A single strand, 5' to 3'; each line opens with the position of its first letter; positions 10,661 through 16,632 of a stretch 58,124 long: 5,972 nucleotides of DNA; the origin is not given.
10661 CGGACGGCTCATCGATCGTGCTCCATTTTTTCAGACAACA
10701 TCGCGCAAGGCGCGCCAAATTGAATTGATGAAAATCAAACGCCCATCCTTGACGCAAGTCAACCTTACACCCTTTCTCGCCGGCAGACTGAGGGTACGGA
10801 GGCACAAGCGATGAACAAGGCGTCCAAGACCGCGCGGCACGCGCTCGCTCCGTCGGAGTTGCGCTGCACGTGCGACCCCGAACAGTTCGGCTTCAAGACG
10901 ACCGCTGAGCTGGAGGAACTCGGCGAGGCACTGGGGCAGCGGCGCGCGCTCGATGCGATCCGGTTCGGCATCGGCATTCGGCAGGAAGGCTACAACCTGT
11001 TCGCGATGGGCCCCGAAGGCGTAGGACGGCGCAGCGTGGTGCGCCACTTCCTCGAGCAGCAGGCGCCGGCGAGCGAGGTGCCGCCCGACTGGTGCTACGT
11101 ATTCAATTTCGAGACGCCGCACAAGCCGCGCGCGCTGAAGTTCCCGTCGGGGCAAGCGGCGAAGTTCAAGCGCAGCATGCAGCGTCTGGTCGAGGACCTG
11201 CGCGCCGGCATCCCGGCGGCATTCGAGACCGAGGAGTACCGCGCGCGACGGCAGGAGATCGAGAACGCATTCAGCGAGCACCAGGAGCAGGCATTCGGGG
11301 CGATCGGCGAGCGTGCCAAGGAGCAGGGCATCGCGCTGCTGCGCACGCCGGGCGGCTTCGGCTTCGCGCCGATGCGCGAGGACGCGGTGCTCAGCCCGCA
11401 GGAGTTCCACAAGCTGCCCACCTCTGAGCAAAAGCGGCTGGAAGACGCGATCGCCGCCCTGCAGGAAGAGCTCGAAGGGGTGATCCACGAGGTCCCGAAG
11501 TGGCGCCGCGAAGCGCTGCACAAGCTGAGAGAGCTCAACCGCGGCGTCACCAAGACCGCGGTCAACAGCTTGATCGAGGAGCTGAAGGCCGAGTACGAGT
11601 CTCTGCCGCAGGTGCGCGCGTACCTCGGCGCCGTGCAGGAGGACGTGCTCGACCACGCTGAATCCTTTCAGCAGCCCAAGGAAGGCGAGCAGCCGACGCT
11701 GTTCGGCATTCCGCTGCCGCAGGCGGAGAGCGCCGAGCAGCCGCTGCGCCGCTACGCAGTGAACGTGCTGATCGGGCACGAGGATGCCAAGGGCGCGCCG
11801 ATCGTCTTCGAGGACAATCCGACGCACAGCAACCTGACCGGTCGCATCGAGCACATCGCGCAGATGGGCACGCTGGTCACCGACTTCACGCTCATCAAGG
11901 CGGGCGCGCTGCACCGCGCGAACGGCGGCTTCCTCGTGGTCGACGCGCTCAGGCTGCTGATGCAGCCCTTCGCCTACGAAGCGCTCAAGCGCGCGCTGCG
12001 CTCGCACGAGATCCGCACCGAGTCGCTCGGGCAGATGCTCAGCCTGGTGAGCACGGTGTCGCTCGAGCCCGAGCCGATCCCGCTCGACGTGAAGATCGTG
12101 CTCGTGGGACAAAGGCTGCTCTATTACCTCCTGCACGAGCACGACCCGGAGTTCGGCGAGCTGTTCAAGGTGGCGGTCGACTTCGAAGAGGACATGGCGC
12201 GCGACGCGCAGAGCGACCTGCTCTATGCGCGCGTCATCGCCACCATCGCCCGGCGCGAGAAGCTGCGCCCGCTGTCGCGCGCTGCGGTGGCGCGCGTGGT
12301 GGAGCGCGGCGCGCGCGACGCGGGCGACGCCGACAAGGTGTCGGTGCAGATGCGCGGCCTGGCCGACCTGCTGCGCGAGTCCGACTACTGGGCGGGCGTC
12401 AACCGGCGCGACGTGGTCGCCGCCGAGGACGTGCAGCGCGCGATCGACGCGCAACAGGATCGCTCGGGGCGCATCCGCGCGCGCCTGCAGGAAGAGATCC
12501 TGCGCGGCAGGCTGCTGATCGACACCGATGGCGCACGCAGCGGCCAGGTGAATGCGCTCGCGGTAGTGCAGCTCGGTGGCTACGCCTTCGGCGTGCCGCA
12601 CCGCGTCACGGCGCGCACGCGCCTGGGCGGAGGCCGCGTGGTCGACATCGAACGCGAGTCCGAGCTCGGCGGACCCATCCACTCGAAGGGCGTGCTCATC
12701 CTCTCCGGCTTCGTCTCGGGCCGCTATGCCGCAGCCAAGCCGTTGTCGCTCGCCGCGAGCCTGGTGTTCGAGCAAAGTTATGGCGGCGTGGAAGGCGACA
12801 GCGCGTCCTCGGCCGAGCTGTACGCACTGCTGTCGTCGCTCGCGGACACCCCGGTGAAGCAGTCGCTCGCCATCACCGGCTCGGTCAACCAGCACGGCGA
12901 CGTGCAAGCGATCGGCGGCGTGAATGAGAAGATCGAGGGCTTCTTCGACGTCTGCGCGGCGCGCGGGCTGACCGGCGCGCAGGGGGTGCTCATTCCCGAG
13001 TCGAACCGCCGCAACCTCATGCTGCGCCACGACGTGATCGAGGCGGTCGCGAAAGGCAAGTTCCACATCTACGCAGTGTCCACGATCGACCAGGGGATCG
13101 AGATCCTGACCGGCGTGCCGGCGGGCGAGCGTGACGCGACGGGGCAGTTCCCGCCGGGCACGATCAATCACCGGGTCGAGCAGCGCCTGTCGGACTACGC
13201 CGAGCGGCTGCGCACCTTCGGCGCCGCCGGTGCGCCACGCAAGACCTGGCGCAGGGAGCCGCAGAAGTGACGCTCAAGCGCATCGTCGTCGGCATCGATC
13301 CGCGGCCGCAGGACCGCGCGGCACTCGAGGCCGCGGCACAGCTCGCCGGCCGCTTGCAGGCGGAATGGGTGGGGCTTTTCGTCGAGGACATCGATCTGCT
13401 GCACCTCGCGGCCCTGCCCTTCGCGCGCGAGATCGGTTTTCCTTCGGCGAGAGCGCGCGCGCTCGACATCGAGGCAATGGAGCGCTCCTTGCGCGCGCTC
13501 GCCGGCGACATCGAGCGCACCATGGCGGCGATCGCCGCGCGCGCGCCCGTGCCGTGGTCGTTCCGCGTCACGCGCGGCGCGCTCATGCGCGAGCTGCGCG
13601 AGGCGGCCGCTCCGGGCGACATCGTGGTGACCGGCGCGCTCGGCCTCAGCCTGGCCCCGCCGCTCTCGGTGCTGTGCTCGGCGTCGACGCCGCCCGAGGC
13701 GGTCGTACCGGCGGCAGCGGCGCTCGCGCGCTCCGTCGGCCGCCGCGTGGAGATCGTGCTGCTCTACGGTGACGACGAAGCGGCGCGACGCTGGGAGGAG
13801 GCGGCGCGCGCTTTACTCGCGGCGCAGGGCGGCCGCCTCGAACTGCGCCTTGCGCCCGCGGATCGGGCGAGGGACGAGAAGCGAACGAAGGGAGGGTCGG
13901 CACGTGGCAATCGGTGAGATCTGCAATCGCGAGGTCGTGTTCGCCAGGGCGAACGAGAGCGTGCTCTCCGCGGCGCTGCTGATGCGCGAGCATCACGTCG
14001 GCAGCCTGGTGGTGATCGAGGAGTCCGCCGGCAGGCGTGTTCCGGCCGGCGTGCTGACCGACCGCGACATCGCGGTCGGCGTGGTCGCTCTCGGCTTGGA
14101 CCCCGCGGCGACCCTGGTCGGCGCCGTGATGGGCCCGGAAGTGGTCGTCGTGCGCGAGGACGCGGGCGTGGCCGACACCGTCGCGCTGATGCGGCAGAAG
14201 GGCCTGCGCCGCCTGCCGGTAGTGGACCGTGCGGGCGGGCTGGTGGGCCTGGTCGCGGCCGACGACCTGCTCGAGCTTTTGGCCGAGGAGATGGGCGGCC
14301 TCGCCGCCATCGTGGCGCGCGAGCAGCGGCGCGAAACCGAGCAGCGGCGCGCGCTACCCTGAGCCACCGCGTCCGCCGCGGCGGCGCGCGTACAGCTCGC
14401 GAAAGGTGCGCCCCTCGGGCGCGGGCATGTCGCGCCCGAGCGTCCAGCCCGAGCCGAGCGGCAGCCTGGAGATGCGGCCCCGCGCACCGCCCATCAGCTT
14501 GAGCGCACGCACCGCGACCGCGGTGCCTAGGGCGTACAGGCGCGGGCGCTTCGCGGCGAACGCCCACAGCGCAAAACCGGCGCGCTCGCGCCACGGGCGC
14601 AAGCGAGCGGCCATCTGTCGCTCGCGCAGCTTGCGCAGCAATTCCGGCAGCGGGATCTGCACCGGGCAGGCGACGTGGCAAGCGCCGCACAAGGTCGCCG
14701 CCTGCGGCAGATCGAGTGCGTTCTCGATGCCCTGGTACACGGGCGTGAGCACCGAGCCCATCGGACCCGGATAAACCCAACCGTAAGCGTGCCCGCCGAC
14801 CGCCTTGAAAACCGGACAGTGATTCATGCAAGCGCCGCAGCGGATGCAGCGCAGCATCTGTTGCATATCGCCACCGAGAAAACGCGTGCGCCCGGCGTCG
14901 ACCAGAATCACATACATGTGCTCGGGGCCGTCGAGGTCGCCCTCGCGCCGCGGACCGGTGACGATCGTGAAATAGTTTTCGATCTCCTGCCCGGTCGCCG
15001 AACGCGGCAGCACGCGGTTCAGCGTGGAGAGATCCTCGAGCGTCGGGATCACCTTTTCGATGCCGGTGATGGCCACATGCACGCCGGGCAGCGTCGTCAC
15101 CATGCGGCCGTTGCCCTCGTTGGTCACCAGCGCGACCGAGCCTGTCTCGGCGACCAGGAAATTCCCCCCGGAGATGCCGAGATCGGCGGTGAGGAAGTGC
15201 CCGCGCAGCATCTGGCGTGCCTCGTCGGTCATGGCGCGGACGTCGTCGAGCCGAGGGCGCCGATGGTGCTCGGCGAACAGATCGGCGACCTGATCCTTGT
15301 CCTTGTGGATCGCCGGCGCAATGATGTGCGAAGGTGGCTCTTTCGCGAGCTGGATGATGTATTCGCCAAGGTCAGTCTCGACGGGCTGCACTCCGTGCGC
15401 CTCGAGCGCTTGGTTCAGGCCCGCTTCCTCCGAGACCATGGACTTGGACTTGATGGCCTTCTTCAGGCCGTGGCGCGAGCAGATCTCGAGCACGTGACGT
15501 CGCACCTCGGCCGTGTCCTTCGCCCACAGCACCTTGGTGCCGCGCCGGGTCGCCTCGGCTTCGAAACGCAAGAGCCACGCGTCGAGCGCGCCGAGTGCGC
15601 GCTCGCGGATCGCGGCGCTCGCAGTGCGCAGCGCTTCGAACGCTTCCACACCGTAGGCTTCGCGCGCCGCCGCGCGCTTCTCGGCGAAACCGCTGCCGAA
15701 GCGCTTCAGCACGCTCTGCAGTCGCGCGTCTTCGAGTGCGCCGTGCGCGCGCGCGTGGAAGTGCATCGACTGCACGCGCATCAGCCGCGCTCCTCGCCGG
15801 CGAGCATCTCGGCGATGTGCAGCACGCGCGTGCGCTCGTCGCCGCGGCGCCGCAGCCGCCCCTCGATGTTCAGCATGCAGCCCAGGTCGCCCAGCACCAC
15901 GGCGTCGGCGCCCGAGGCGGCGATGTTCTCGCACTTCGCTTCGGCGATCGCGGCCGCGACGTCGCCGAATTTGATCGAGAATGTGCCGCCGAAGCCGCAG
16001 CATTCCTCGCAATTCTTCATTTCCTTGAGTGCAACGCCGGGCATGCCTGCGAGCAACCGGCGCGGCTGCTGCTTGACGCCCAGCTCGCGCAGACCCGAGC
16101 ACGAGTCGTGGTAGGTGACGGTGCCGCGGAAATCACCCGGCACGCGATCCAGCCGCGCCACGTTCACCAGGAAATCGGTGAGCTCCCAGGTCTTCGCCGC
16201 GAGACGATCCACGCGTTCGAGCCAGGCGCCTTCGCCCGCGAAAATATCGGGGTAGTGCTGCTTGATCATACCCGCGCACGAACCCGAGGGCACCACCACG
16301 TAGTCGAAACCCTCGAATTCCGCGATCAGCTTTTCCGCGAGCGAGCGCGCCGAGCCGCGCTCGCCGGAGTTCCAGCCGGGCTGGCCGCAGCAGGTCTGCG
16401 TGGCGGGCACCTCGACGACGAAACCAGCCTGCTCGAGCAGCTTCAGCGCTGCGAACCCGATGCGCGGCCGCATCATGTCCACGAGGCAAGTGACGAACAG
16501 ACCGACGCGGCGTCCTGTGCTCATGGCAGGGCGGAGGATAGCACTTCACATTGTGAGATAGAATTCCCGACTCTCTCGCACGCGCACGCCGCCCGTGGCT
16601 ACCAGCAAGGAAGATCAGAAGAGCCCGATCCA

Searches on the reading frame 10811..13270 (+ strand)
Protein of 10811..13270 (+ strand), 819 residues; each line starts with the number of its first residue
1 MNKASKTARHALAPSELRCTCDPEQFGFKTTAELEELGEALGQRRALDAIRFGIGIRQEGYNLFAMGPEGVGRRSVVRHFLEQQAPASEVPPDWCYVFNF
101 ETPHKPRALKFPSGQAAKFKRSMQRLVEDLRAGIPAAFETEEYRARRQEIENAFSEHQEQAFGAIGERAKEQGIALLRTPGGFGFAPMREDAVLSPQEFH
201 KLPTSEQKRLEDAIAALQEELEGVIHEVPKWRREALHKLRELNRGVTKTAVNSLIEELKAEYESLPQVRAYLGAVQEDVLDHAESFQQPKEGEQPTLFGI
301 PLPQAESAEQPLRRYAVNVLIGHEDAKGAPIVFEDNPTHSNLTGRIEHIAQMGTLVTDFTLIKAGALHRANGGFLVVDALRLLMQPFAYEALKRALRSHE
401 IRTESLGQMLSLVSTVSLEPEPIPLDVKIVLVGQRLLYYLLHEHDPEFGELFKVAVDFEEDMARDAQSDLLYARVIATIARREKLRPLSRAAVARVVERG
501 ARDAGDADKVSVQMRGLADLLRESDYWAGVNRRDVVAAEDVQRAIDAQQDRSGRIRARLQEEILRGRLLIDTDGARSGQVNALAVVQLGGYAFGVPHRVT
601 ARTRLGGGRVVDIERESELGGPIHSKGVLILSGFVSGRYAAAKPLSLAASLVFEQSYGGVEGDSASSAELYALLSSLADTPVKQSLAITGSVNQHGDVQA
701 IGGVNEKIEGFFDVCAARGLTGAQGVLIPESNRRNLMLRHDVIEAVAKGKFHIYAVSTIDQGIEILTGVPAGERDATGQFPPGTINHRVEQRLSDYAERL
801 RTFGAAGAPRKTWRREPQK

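Call 4: search_protein_families(library=pfam, proteins=[window:10811-13270:+])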
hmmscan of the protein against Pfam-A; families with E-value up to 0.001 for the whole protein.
window:10811-13270:+ (819 aa): 4 families
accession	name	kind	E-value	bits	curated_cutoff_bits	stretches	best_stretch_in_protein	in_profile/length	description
PF13654.12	AAA_32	-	2.1e-55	186.8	21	1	327-459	1-133/133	LonB-like, AAA domain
PF20436.4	LonB_AAA-LID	-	3.6e-21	75.4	22.4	1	487-551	1-65/65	Archaeal LonB, AAA+ ATPase LID domain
PF20437.3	LonC_helical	-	5e-16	58.8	24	1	93-126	1-34/34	Lon-like LonC helical domain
PF05362.19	Lon_C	-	2.3e-10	40.8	21.1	1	661-764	108-200/205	Lon protease (S16) C-terminal proteolytic domain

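Call 5: search_protein_families(library=ncbifam, proteins=[window:10811-13270:+])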
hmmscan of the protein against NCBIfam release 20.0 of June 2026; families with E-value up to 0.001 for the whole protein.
window:10811-13270:+ (819 aa): 5 families
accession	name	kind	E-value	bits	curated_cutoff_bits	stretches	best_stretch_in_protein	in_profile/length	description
TIGR00764.1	lon_rel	equivalog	1.6e-40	139.3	516.6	1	318-765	161-591/608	ATP-dependent protease LonB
TIGR02903.1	spore_lon_C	equivalog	6.5e-12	44.8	678.8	1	658-746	521-602/615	Lon family ATP-dependent protease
TIGR02902.1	spore_lonB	equivalog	7e-10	38.1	723.3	1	659-747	438-519/531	ATP-dependent protease LonB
TIGR00763.1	lon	equivalog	1.9e-08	33.3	608.05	1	661-760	700-788/795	endopeptidase La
NF008053.0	PRK10787.1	equivalog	6.6e-08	31.1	891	1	661-761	676-765/784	endopeptidase La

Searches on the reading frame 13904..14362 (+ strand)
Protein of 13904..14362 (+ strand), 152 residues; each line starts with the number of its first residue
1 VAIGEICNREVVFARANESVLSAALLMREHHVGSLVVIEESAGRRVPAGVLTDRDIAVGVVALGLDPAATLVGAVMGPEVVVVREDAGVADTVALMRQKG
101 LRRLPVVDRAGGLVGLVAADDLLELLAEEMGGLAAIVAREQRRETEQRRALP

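Call 48: search_protein_families(library=ncbifam, proteins=[window:13904-14362:+], max_evalue=0.001)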
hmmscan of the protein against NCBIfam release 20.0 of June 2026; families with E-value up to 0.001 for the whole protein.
window:13904-14362:+ (152 aa): 16 families
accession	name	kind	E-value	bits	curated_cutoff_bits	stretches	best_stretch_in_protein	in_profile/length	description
NF011448.0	PRK14869.2-4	equivalog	2.8e-08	32.5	562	1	75-128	79-132/563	putative manganese-dependent inorganic diphosphatase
TIGR01302.1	IMP_dehydrog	equivalog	4.3e-08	32.5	481.5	1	10-124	89-198/450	IMP dehydrogenase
NF011442.0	PRK14869.1-4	equivalog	1.9e-07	29.9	400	1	80-124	80-124/543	putative manganese-dependent inorganic diphosphatase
NF011443.0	PRK14869.1-5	equivalog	3.6e-07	29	335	1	78-126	77-125/546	putative manganese-dependent inorganic diphosphatase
NF011449.0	PRK14869.2-5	equivalog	6.3e-07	28.8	411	1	70-129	67-127/451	putative manganese-dependent inorganic diphosphatase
NF053603.1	HhpR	exception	9.7e-07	28.2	520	1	72-126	3-278/282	CBS domain-containing high hydrostatic pressure regulator HhpR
TIGR01137.1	cysta_beta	equivalog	1.5e-06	27.2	510.25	1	78-130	346-398/457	cystathionine beta-synthase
NF041552.1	TF_PrdR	equivalog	2.1e-06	26.3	795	1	3-130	8-129/577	sigma-54 dependent transcriptional regulator PrdR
TIGR01186.1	proV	subfamily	2.7e-06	26.8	326.6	1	5-130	246-361/363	betaine/proline/choline family ABC transporter ATP-binding protein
TIGR00393.1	kpsF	subfamily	3.8e-06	26.7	203.7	1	17-117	172-267/268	KpsF/GutQ family sugar-phosphate isomerase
NF011447.0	PRK14869.2-3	equivalog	1.1e-05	24.3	522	0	74-130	72-128/540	putative manganese-dependent inorganic diphosphatase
NF011445.0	PRK14869.2-1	equivalog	1.3e-05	23.8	483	0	73-121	71-119/548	putative manganese-dependent inorganic diphosphatase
TIGR00400.1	mgtE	equivalog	2.6e-05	23.2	232.75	1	69-129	194-254/450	magnesium transporter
NF011440.0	PRK14869.1-2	equivalog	7.8e-05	21.5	746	0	79-124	76-121/541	putative manganese-dependent inorganic diphosphatase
NF053704.1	TransRegCcpNBacil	equivalog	9.2e-05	21.9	260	0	80-124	84-128/208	transcriptional regulator CcpN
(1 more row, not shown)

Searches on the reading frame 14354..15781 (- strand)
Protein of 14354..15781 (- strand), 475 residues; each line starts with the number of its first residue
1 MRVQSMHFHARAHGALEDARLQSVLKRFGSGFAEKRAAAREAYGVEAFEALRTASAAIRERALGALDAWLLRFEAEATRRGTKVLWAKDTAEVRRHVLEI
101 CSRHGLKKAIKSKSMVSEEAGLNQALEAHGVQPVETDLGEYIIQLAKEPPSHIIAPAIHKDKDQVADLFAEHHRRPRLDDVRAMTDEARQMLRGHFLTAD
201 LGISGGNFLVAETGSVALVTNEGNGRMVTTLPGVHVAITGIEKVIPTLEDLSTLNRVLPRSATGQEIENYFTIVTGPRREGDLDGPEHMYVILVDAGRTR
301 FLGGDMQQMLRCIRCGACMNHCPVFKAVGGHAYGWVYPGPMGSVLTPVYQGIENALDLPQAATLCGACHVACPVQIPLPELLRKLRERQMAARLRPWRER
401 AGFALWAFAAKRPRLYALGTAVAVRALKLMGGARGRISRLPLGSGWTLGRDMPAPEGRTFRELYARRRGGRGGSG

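Call 48: search_protein_families(library=ncbifam, proteins=[window:14354-15781:-], max_evalue=0.001)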
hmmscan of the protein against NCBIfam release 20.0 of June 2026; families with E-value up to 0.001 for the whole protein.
window:14354-15781:- (475 aa): 8 families
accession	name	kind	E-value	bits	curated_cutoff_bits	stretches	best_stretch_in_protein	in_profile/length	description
TIGR00273.1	TIGR00273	equivalog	7.8e-134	446.8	444.8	1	31-427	16-407/432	LutB/LldF family L-lactate oxidation iron-sulfur protein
NF045670.1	quin_L_LdhH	equivalog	8.1e-130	434.3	800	1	9-466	3-457/706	L-lactate dehydrogenase (quinone) large subunit LdhH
NF008369.0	PRK11168.1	equivalog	8.5e-08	31.5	278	1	309-400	10-98/401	anaerobic glycerol-3-phosphate dehydrogenase subunit C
NF045663.1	diclust_near_Sec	equivalog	6.8e-05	21.1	530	1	310-396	304-389/759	pyridine nucleotide-disulfide oxidoreductase/dicluster-binding protein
NF058577.1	FdxA_fam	equivalog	0.00017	21.7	65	0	312-324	9-21/52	4Fe-4S ferredoxin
NF003454.1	PRK05035.1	equivalog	0.00019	20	345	0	307-324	364-381/556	electron transport complex subunit RsxC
TIGR03379.1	glycerol3P_GlpC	equivalog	0.00028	19.8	279.9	1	311-391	6-83/397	anaerobic glycerol-3-phosphate dehydrogenase subunit GlpC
NF004616.0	PRK05950.1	subfamily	0.00051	19.2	228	0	306-329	143-166/238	succinate dehydrogenase iron-sulfur subunit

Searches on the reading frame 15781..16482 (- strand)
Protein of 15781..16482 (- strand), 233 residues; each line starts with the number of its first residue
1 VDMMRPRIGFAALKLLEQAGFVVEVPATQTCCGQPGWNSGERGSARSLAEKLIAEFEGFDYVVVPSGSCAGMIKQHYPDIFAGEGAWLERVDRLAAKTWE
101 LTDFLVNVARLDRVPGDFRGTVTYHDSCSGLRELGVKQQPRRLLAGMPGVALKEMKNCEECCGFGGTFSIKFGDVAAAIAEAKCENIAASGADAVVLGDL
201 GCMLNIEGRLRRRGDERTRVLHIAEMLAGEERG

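Call 48: search_protein_families(library=ncbifam, proteins=[window:15781-16482:-], max_evalue=0.001)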
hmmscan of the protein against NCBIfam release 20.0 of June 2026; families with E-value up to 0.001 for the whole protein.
window:15781-16482:- (233 aa): 9 families
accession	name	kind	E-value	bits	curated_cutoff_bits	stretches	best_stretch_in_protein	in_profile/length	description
NF045670.1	quin_L_LdhH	equivalog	2e-56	191.6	800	1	2-228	478-706/706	L-lactate dehydrogenase (quinone) large subunit LdhH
NF004898.0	PRK06259.1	equivalog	9.7e-31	106.9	385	1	1-228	272-485/488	fumarate reductase (CoM/CoB) subunit TfrB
NF008369.0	PRK11168.1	equivalog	1.5e-21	76.8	278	1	3-207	179-381/401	anaerobic glycerol-3-phosphate dehydrogenase subunit C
NF008434.0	PRK11274.1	equivalog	7e-17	61.4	333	1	3-210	180-392/409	glycolate oxidase subunit GlcF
NF045663.1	diclust_near_Sec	equivalog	4.4e-09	35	530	1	29-187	457-603/759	pyridine nucleotide-disulfide oxidoreductase/dicluster-binding protein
TIGR03379.1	glycerol3P_GlpC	equivalog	4.5e-09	35.5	279.9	1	5-207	176-378/397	anaerobic glycerol-3-phosphate dehydrogenase subunit GlpC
NF045711.1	sulf_resp_HmcF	equivalog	3.1e-05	23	750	1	119-198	334-417/457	sulfate respiration complex iron-sulfur protein HmcF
NF045796.1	DsrK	equivalog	3.4e-05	22.7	400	1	41-169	242-375/453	sulfate reduction electron transfer complex DsrMKJOP subunit DsrK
TIGR03288.1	CoB_CoM_SS_B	equivalog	0.00059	19.2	345.15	0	147-197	178-228/290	CoB--CoM heterodisulfide reductase subunit B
